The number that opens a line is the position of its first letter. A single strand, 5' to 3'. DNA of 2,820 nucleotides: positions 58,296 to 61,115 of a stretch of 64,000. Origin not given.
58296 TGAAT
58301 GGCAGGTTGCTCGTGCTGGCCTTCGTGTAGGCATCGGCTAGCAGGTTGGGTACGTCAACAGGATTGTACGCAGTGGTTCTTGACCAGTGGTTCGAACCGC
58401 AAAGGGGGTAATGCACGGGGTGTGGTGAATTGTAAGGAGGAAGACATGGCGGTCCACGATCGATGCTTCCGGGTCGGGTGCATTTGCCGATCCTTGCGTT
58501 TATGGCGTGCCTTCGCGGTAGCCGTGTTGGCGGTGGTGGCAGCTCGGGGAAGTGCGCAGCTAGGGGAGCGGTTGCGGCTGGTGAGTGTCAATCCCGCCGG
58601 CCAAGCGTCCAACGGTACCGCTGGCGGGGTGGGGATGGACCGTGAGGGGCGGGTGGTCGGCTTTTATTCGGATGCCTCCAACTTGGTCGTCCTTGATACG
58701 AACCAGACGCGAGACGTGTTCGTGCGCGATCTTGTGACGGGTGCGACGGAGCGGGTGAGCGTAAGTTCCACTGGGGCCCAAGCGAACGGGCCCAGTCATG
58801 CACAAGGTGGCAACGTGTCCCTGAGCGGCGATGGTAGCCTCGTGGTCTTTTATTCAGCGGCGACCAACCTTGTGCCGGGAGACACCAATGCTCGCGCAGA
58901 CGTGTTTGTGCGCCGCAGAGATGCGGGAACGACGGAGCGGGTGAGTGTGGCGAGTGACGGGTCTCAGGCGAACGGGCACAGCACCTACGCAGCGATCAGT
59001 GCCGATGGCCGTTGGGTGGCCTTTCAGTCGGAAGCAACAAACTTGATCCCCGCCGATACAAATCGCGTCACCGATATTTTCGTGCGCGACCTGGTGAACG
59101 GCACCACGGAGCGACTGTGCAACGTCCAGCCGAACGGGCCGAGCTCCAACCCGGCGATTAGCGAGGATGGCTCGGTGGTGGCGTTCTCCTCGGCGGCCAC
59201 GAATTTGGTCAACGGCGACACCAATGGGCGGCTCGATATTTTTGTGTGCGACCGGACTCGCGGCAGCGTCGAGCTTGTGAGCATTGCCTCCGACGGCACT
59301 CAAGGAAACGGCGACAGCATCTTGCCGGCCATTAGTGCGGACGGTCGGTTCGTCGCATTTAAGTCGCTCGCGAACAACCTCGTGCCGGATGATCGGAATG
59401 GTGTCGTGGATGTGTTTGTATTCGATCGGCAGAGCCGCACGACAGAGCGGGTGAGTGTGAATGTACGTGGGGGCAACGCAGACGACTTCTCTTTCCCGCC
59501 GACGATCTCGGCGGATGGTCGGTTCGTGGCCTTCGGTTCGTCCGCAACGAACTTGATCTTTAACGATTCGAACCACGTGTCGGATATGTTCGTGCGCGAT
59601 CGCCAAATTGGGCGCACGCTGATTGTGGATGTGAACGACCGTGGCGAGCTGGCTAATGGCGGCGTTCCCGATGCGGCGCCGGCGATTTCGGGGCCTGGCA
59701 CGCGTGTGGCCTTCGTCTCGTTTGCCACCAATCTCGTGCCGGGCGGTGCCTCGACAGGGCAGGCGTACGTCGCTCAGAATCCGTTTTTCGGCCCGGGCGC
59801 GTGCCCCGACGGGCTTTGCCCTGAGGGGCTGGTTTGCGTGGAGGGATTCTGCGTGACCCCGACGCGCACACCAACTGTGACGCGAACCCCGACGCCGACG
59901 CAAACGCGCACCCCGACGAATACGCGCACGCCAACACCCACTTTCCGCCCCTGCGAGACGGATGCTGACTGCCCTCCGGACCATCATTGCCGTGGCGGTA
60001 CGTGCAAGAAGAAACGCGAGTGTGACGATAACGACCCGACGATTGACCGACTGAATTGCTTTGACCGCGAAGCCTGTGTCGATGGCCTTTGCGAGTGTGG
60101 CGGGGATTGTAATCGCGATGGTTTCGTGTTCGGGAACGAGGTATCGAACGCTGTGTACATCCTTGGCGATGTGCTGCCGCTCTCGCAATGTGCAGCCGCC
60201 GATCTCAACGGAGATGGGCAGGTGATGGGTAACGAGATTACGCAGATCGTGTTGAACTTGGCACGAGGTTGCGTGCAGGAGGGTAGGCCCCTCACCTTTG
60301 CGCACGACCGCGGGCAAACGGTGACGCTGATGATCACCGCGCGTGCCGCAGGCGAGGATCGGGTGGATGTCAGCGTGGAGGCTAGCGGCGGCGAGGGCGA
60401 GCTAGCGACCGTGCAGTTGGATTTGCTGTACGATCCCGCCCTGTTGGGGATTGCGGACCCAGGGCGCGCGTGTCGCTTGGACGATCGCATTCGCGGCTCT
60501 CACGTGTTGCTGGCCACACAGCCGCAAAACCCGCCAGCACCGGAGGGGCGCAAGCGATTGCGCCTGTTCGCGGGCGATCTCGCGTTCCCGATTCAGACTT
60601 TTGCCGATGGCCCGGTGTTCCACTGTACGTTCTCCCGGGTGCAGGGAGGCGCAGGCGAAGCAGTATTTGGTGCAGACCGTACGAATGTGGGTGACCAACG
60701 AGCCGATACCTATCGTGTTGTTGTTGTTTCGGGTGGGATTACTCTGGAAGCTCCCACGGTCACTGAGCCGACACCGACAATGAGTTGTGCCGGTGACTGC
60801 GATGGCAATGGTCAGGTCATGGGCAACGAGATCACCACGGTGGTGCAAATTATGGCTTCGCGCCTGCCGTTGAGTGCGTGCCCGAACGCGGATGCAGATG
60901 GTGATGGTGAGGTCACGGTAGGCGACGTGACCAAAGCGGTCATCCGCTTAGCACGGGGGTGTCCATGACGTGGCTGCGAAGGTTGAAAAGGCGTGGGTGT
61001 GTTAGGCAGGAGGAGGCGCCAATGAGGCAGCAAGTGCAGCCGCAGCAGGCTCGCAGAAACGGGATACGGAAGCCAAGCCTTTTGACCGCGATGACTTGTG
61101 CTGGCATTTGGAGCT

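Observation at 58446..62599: Non-cellulosomal cohesin-dockerin-like two-gene module with a MYXO-CTERM-type surface anchor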

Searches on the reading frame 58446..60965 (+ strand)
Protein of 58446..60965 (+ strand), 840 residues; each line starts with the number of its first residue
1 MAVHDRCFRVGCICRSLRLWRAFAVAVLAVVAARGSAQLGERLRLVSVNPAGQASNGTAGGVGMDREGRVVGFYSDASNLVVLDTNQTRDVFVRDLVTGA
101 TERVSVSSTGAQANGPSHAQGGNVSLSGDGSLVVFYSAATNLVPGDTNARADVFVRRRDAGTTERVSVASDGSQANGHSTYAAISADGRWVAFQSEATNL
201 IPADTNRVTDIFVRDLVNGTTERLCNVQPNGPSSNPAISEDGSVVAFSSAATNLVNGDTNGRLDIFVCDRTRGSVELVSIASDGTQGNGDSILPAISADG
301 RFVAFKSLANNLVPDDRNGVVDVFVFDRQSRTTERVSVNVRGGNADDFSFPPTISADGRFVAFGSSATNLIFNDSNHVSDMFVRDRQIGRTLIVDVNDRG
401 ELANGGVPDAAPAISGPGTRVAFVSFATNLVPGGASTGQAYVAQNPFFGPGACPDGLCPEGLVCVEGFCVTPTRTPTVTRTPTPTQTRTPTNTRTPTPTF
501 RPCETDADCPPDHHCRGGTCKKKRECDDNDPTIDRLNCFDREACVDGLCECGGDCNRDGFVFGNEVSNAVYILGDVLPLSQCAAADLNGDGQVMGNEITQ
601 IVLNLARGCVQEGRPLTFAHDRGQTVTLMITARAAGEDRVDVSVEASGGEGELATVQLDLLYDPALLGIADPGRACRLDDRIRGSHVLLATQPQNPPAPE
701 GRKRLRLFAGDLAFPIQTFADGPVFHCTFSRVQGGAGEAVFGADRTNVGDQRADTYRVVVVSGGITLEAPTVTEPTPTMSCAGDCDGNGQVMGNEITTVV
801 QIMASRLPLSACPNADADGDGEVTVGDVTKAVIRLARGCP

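Call 3: search_protein_families(library=pfam, proteins=[window:58446-60965:+], max_evalue=1)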
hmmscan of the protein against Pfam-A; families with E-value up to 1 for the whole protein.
window:58446-60965:+ (840 aa): 6 families
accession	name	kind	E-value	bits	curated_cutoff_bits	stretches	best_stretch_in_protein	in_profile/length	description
PF07676.18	PD40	-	9.4e-13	48.2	20.9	2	176-198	8-30/38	WD40-like Beta Propeller Repeat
PF00404.24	Dockerin_1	-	0.0014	19.2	22.9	1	782-828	1-49/57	Dockerin type I domain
PF00036.39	EF-hand_1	-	0.0025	17.7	25.4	0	815-832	9-26/29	EF hand domain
PF01683.23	EB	-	0.013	16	24.3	1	458-521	1-40/52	EB module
PF23416.1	DUF7107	-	0.031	15.1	24.6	1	497-520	23-46/48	Domain of unknown function (DUF7107)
PF13499.12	EF-hand_7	-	0.18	12.6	30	0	815-837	11-33/67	EF-hand domain pair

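Call 4: search_protein_families(library=ncbifam, proteins=[window:58446-60965:+], max_evalue=1)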
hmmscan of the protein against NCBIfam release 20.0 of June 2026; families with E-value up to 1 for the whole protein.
window:58446-60965:+ (840 aa): 3 families
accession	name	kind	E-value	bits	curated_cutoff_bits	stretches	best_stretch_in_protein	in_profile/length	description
TIGR02800.1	propeller_TolB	equivalog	6.5e-07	28.6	343.15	1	175-367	233-386/418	Tol-Pal system beta propeller repeat protein TolB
NF053518.1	DipepPtdsDpp5Prph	equivalog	5.9e-06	25.1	900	3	184-282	202-296/655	dipeptidyl-peptidase Dpp5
TIGR04314.1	methano7heme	equivalog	0.024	13.4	250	1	568-598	366-396/494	methanogenesis multiheme c-type cytochrome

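Call 9: find_homologous_proteins(query=window:58446-60965:+)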
Query window:58446-60965:+ (840 aa): 8000 proteins with E <= 0.001 among 8000 candidates; the best 120 are listed.
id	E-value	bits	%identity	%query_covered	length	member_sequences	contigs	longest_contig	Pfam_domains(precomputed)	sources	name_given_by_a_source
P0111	0.0e+0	1894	100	100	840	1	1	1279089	PF26549.1,PF07676.19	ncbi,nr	ncbi:MAG: hypothetical protein N3C12_08460 [Candidatus Binatia bacterium]|nr:hypothetical protein [C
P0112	0.0e+0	1588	84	100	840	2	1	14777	PF26549.1,PF07676.19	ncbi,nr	ncbi:Protein TolB [bacterium HR30]|nr:Protein TolB [bacterium HR30]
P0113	0.0e+0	1580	84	100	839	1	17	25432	PF26549.1,PF07676.19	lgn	-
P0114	0.0e+0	1573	83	100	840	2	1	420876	PF26549.1,PF07676.19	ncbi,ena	-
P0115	0.0e+0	1536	82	100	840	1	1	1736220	PF26549.1,PF07676.19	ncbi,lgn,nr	ncbi:MAG: hypothetical protein KatS3mg077_1178 [Candidatus Binatia bacterium]|nr:MAG: hypothetical p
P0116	0.0e+0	1505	79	100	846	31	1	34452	PF26549.1,PF07676.19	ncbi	-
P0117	0.0e+0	1291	71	98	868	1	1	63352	PF26549.1,PF00404.25,PF07676.19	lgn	-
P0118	0.0e+0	1284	71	97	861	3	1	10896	PF26549.1,PF07676.19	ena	-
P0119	0.0e+0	1228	69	99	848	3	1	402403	PF26549.1,PF07676.19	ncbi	-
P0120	0.0e+0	1220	68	98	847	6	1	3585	PF26549.1,PF00404.25,PF07676.19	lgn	-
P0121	0.0e+0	1165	65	99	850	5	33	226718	PF26549.1,PF00404.25,PF07676.19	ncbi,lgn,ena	-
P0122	0.0e+0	1165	64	100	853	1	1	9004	PF26549.1,PF07676.19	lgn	-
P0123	0.0e+0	1151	48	47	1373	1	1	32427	PF25059.2,PF26549.1,PF08140.17,PF07676.19,PF00041.28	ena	-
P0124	0.0e+0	1142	65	98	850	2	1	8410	PF26549.1,PF00963.25,PF07676.19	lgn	-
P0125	0.0e+0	1139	55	46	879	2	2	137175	PF26549.1,PF26550.2,PF07676.19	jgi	jgi:Tol biopolymer transport system component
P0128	0.0e+0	1016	58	98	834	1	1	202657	PF26549.1,PF00963.25,PF07676.19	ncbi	-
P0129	4.9e-298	1009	59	97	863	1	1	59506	PF26549.1,PF00963.25,PF07676.19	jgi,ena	-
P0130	2.3e-294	997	59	98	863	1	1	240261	PF26549.1,PF00963.25,PF07676.19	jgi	jgi:Tol biopolymer transport system component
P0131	3.6e-294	996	58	98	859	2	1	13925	PF26549.1,PF00963.25,PF07676.19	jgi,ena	-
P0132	4.7e-294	996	58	98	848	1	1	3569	PF26549.1,PF00963.25,PF07676.19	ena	-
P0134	3.0e-293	993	60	93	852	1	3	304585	PF26549.1,PF00963.25,PF07676.19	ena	-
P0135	8.7e-293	992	59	96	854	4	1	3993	PF26549.1,PF00963.25,PF07676.19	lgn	-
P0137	6.6e-292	989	60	95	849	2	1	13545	PF26549.1,PF00963.25,PF07676.19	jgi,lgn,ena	-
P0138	2.5e-291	987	60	93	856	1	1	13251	PF26549.1,PF00404.25,PF07676.19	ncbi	ncbi:MAG: hypothetical protein ACE5I7_11600 [Candidatus Binatia bacterium]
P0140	7.6e-291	985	57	98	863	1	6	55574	PF26549.1,PF00963.25,PF01683.24,PF07676.19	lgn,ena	-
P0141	1.8e-290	984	57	98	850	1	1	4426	PF26549.1,PF00963.25,PF07676.19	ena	-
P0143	3.8e-289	980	59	97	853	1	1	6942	PF26549.1,PF00963.25,PF07676.19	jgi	jgi:Tol biopolymer transport system component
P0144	4.6e-289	979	58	95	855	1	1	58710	PF26549.1,PF00963.25,PF07676.19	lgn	-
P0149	2.1e-287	974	57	99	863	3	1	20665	PF26549.1,PF00963.25,PF07676.19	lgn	-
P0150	4.5e-287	973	57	98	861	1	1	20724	PF26549.1,PF00963.25,PF07676.19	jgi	jgi:Tol biopolymer transport system component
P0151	5.6e-286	969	60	96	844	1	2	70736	PF26549.1,PF00963.25,PF07676.19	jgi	jgi:Tol biopolymer transport system component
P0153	2.0e-285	967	57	98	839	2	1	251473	PF26549.1,PF23416.2,PF07676.19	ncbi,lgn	-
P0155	4.5e-285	966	58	98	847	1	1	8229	PF26549.1,PF00963.25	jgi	jgi:hypothetical protein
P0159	1.0e-282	958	57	97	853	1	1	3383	PF26549.1,PF00404.25,PF00963.25,PF07676.19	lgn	-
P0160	6.5e-282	956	56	98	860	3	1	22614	PF26549.1,PF00963.25,PF07676.19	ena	-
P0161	7.7e-282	955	57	97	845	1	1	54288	PF00963.25,PF07676.19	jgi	jgi:Tol biopolymer transport system component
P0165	5.1e-281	953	57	98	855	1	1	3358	PF26549.1,PF00963.25,PF07676.19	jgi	-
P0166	8.5e-281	952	56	97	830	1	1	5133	PF26549.1,PF00963.25,PF07676.19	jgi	jgi:Tol biopolymer transport system component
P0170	5.9e-278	943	58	94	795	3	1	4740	PF26549.1,PF00963.25,PF07676.19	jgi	jgi:Tol biopolymer transport system component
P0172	5.8e-276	936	58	95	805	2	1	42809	PF26549.1,PF00963.25,PF07676.19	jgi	-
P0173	4.7e-275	933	57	95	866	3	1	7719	PF26549.1,PF00963.25,PF01683.24,PF07676.19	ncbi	ncbi:MAG: cohesin domain-containing protein [Candidatus Binatia bacterium]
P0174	6.2e-275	933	56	98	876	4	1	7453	PF00963.25,PF07676.19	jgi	-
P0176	8.0e-275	932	56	98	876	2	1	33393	PF26549.1,PF00963.25,PF07676.19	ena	-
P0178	1.2e-273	928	56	95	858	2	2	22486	PF26549.1,PF00963.25,PF01683.24,PF07676.19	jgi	jgi:Tol biopolymer transport system component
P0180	2.0e-273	928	56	99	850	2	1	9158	PF26549.1,PF00963.25,PF07676.19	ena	-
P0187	7.5e-267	906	55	98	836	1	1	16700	PF00963.25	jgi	jgi:Tol biopolymer transport system component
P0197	3.8e-256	870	54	97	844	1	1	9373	PF13405.13,PF00404.25,PF00963.25,PF13202.13,PF00036.39,PF07676.19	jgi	jgi:hypothetical protein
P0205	3.2e-251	854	52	98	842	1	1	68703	PF26549.1,PF00963.25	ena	-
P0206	4.1e-251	854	53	98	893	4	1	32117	PF26549.1,PF00963.25,PF07676.19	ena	-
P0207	2.2e-250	851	53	98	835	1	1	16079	PF26549.1,PF00963.25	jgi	-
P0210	4.9e-248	844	54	95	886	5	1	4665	PF26549.1,PF00963.25,PF07676.19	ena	-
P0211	5.9e-248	843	53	96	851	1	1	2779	PF26549.1,PF00404.25,PF07676.19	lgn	-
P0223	5.3e-238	810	51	99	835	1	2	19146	PF00963.25,PF07676.19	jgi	jgi:Tol biopolymer transport system component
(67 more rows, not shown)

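Call 15: search_protein_families(library=pfam, alignment_id=A2, max_evalue=0.01)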
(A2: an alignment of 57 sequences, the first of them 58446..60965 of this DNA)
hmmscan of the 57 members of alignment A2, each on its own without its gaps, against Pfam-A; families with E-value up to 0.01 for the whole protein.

A. member 1, window:58446-60965:+ (840 aa): 3 families
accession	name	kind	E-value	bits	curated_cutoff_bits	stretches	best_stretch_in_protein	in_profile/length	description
PF07676.18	PD40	-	9.4e-13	48.2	20.9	0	176-198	8-30/38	WD40-like Beta Propeller Repeat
PF00404.24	Dockerin_1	-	0.0014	19.2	22.9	0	782-828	1-49/57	Dockerin type I domain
PF00036.39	EF-hand_1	-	0.0025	17.7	25.4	0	815-832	9-26/29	EF hand domain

B. families by the number of members that match (of 57 scanned): 13 families
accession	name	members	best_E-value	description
PF07676.18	PD40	57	2.5e-18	WD40-like Beta Propeller Repeat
PF00404.24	Dockerin_1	39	1.2e-07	Dockerin type I domain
PF00963.24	Cohesin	37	2.3e-12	Cohesin domain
PF01683.23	EB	20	1.7e-06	EB module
PF23416.1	DUF7107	20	4.1e-05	Domain of unknown function (DUF7107)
PF00036.39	EF-hand_1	10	5.4e-08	EF hand domain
PF13202.12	EF-hand_5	2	1.9e-08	EF hand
PF13964.12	Kelch_6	2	0.00051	Kelch motif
PF13405.12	EF-hand_6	1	6.6e-06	EF-hand domain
PF06370.16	DUF1069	1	0.0012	Protein of unknown function (DUF1069)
PF13499.12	EF-hand_7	1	0.0022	EF-hand domain pair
PF19806.4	DUF6289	1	0.0064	Family of unknown function (DUF6289)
PF01839.29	FG-GAP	1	0.007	FG-GAP repeat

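Call 31: find_encoding_contigs(protein=P0130, flank=8000, max_places=2)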
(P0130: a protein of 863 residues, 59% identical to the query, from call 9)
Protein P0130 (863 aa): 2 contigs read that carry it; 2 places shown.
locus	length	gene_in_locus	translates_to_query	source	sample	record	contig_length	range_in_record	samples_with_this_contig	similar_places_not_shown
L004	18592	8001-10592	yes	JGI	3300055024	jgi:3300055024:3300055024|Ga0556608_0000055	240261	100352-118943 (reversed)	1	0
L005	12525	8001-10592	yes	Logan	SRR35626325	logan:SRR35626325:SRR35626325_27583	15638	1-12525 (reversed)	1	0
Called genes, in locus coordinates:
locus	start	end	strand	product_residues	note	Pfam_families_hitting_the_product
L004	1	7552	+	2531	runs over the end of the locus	-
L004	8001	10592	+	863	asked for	PF07676:PD40 (faint), PF26549:Tricorn_N (faint), PF00963:Cohesin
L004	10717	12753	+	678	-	-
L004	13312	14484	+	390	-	-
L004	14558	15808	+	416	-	-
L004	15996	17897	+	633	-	PF02784:Orn_Arg_deC_N, PF17810:Arg_decarb_HB, PF17944:Arg_decarbox_C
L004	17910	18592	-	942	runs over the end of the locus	PF00289:Biotin_carb_N, PF02786:CPSase_L_D2, PF00364:Biotin_lipoyl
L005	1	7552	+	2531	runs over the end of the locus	-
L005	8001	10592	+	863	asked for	PF07676:PD40 (faint), PF26549:Tricorn_N (faint), PF00963:Cohesin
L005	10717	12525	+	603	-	?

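Call 32: find_encoding_contigs(protein=P0153, flank=8000, max_places=2)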
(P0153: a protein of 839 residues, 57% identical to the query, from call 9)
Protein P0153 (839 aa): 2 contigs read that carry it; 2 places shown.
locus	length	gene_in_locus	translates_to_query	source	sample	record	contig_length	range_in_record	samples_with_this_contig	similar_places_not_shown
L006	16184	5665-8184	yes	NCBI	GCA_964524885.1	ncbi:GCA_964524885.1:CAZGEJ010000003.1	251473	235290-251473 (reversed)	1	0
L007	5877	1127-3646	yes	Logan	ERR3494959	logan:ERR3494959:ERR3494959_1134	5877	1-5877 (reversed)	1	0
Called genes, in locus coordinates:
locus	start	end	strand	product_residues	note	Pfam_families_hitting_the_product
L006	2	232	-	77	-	?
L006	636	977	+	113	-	PF14864:Alkyl_sulf_C, PF02036:SCP2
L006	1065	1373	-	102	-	-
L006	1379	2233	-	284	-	-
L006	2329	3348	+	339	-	PF01408:GFO_IDH_MocA, PF02894:GFO_IDH_MocA_C, PF22725:GFO_IDH_MocA_C3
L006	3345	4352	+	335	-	PF00574:CLP_protease (faint), PF25145:NfeD1b_N (weak), PF01343:Peptidase_S49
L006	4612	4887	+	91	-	-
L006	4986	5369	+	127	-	-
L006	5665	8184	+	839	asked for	PF26549:Tricorn_N (faint), PF07676:PD40 (faint), PF23416:DUF7107 (faint)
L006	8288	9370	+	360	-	-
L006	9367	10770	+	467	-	PF02737:3HCDH_N (faint), PF03446:NAD_binding_2, PF03721:UDPG_MGDP_dh_N, PF00984:UDPG_MGDP_dh, PF03720:UDPG_MGDP_dh_C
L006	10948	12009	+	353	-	-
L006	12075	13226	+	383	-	-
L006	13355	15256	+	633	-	PF02784:Orn_Arg_deC_N, PF17810:Arg_decarb_HB, PF17944:Arg_decarbox_C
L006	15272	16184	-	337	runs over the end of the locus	PF03308:MeaB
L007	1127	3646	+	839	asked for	PF26549:Tricorn_N (faint), PF07676:PD40 (faint), PF23416:DUF7107 (faint)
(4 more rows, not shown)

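Call 72: search_protein_families(library=ncbifam, proteins=[L004:13312-14481:+, L004:14558-15805:+], max_evalue=0.1)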
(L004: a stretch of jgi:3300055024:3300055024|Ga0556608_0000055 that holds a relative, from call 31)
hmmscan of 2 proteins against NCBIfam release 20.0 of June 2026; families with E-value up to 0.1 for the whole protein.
L004:13312-14481:+ (390 aa): 0 families

L004:14558-15805:+ (416 aa): 0 families

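Call 73: search_protein_families(library=pfam, proteins=[L004:13312-14481:+, L004:14558-15805:+], max_evalue=0.1)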
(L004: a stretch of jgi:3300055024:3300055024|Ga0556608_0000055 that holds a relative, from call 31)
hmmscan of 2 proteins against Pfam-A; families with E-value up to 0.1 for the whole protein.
L004:13312-14481:+ (390 aa): 0 families

L004:14558-15805:+ (416 aa): 0 families
